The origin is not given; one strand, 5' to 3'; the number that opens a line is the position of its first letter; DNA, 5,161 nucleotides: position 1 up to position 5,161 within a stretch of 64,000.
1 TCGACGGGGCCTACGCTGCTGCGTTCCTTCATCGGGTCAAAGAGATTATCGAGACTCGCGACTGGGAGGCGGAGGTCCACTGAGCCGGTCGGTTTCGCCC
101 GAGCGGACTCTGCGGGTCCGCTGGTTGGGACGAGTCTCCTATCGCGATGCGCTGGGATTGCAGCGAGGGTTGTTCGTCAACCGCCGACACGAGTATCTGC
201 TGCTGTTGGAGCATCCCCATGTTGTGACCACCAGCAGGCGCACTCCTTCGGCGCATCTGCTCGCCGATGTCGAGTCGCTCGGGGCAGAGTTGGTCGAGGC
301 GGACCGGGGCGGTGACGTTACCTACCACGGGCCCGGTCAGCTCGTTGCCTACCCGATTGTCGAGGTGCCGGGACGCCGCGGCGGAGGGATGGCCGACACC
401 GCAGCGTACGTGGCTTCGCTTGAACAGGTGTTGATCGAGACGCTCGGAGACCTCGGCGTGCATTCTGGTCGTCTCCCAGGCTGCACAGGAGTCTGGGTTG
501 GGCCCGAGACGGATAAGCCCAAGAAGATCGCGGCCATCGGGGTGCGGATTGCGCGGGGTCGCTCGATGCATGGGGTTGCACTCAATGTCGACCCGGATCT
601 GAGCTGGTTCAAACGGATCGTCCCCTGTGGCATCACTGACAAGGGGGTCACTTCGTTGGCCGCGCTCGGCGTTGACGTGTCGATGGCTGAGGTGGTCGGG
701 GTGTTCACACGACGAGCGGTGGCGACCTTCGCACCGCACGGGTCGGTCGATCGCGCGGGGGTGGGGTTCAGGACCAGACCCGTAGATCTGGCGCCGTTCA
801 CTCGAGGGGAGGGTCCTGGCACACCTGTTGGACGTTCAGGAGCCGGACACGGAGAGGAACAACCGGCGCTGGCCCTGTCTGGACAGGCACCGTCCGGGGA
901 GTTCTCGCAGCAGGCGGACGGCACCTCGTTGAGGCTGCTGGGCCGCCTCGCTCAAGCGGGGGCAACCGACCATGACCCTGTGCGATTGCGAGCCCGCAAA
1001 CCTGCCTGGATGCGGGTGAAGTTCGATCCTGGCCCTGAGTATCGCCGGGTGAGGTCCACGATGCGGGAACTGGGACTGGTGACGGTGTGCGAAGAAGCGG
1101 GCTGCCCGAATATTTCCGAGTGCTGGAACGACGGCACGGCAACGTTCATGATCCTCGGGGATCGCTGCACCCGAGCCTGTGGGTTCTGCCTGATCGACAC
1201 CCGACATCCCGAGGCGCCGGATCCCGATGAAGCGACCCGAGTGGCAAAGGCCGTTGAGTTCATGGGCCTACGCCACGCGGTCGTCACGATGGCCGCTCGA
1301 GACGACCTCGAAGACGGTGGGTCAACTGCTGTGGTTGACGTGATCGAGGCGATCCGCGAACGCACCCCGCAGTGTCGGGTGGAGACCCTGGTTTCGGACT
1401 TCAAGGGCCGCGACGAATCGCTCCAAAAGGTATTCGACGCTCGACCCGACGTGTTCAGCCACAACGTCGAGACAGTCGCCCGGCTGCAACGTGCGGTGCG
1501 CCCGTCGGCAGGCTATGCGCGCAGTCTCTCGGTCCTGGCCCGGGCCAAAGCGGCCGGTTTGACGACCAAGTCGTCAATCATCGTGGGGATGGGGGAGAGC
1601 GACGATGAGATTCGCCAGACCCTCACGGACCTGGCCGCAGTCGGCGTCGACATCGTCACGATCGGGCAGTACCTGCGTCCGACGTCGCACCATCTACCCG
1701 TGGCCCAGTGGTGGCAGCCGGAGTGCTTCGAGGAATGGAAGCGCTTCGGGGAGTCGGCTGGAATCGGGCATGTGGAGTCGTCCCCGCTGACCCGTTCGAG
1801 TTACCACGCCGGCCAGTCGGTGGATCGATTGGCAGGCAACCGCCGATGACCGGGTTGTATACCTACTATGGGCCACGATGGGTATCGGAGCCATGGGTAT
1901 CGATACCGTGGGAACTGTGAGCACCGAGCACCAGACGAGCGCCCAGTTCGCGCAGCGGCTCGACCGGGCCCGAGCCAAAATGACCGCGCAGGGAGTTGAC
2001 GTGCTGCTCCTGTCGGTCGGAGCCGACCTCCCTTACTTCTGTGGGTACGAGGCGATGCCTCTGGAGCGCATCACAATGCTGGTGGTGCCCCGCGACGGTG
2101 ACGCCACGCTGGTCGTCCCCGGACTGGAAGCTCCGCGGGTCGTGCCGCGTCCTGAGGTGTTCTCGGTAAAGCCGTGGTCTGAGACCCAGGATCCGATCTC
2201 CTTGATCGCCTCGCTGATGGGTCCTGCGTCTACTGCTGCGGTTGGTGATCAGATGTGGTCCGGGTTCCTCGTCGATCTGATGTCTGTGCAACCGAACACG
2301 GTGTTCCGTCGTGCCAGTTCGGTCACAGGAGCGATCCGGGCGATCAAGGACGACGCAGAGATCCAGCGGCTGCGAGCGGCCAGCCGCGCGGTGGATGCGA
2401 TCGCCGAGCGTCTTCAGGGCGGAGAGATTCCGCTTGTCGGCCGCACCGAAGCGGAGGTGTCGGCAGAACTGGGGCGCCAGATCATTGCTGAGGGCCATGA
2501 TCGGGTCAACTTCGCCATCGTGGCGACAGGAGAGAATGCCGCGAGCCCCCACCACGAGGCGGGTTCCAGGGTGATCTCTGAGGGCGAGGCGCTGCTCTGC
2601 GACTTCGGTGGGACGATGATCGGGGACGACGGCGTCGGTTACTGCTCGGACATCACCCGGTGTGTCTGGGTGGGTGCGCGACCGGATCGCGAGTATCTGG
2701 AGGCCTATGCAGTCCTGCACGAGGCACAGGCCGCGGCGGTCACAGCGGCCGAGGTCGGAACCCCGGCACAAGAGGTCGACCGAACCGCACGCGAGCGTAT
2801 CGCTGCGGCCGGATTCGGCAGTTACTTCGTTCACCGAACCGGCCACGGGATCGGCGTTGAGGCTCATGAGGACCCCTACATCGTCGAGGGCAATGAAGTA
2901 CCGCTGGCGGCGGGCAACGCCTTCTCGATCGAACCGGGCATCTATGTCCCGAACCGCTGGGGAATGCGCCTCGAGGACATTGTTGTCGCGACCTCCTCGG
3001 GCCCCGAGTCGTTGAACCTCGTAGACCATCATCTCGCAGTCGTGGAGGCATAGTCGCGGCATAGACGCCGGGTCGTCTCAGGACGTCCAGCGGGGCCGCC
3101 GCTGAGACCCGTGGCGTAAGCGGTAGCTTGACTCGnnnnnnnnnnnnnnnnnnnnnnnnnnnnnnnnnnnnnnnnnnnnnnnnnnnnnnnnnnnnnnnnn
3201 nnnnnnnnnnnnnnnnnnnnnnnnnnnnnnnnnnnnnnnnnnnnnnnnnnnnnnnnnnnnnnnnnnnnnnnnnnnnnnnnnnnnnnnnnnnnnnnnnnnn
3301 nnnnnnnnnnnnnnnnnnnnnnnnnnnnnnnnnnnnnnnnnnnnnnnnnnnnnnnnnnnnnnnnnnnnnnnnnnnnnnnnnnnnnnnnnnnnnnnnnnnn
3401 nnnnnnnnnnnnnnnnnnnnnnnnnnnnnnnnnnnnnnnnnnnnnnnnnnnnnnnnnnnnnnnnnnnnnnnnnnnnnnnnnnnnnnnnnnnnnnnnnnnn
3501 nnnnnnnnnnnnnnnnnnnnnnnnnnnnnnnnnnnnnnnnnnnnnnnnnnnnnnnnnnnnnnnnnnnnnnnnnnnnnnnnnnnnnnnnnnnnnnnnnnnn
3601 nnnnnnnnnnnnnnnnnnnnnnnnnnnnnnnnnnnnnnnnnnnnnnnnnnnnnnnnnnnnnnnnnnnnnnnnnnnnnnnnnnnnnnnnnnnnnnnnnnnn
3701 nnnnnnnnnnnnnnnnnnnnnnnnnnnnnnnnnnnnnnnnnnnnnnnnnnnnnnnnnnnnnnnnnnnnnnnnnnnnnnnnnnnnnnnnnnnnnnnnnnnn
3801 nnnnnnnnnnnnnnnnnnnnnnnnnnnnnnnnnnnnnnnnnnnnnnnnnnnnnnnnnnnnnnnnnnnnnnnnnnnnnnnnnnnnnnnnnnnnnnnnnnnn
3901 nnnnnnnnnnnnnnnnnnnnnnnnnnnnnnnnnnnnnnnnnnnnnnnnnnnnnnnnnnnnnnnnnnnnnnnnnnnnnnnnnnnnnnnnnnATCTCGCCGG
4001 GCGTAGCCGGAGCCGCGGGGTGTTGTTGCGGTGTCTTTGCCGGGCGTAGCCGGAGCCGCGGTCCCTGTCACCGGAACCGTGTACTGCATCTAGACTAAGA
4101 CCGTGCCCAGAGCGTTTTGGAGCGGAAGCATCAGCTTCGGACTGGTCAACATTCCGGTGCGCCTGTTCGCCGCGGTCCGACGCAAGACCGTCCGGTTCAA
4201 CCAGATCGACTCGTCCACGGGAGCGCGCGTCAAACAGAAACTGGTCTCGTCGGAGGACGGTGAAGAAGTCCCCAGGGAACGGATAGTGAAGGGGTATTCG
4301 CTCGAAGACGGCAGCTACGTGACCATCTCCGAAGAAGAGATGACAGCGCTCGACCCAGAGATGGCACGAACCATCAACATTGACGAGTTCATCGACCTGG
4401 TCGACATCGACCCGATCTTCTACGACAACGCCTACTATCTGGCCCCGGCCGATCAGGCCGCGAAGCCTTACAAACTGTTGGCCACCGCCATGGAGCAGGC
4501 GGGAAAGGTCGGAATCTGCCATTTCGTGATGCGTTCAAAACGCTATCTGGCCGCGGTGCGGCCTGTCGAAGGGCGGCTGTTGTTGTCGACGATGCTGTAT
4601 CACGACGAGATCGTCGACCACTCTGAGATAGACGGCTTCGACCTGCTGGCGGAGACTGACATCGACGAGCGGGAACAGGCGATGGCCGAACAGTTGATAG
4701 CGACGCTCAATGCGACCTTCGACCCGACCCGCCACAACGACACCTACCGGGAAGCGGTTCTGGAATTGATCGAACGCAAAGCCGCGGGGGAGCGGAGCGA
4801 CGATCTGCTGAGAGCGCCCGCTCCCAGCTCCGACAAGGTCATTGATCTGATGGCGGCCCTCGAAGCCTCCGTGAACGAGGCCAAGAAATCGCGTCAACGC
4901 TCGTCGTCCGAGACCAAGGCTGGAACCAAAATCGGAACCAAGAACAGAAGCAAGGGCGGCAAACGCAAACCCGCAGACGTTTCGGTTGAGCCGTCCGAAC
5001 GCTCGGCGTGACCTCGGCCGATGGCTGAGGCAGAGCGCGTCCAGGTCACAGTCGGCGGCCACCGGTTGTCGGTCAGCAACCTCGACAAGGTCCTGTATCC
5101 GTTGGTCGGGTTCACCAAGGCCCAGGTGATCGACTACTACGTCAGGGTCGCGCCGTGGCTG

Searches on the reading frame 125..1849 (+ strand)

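Call 12: search_protein_families(library=pfam, proteins=[window:125-1849:+], max_evalue=0.001)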
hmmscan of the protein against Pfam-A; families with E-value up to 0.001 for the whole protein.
window:125-1849:+ (574 aa): 3 families
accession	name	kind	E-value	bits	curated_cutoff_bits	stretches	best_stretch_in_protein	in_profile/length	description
PF21948.1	LplA-B_cat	-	1.1e-36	127.1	27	1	6-194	2-195/200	Lipoyl protein ligase A/B catalytic domain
PF04055.27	Radical_SAM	-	2.2e-18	67.4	29.5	1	342-502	1-165/166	Radical SAM superfamily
PF16881.10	LIAS_N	-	3.4e-07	31.1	27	1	289-327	58-96/96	N-terminal domain of lipoyl synthase of Radical_SAM family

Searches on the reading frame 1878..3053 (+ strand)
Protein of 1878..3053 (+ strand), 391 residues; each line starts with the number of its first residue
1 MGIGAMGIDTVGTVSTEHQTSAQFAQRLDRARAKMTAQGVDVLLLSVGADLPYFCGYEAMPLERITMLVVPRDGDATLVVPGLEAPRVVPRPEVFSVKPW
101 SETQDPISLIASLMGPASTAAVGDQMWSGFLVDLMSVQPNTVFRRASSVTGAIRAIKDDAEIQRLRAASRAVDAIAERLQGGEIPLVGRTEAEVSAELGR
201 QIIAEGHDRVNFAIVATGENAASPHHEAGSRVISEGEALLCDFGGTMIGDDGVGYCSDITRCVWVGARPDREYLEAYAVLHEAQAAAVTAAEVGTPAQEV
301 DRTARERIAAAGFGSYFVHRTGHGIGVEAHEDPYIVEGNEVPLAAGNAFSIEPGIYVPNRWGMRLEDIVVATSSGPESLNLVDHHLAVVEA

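Call 12: search_protein_families(library=pfam, proteins=[window:1878-3053:+], max_evalue=0.001)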
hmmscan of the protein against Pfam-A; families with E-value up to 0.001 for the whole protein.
window:1878-3053:+ (391 aa): 2 families
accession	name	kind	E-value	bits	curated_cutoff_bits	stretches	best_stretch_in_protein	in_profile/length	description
PF00557.29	Peptidase_M24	-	4.5e-51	174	23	1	165-372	3-207/208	Metallopeptidase family M24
PF01321.24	Creatinase_N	-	4.6e-14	53.5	22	1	27-156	1-128/128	Creatinase/Prolidase N-terminal domain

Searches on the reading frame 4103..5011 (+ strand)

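Call 12: search_protein_families(library=pfam, proteins=[window:4103-5011:+], max_evalue=0.001)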
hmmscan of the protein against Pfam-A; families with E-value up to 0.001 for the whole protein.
window:4103-5011:+ (302 aa): 1 family
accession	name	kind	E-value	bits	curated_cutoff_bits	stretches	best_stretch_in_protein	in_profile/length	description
PF02735.22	Ku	-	2.6e-45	155.1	25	1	11-175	1-176/190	Ku70/Ku80 beta-barrel domain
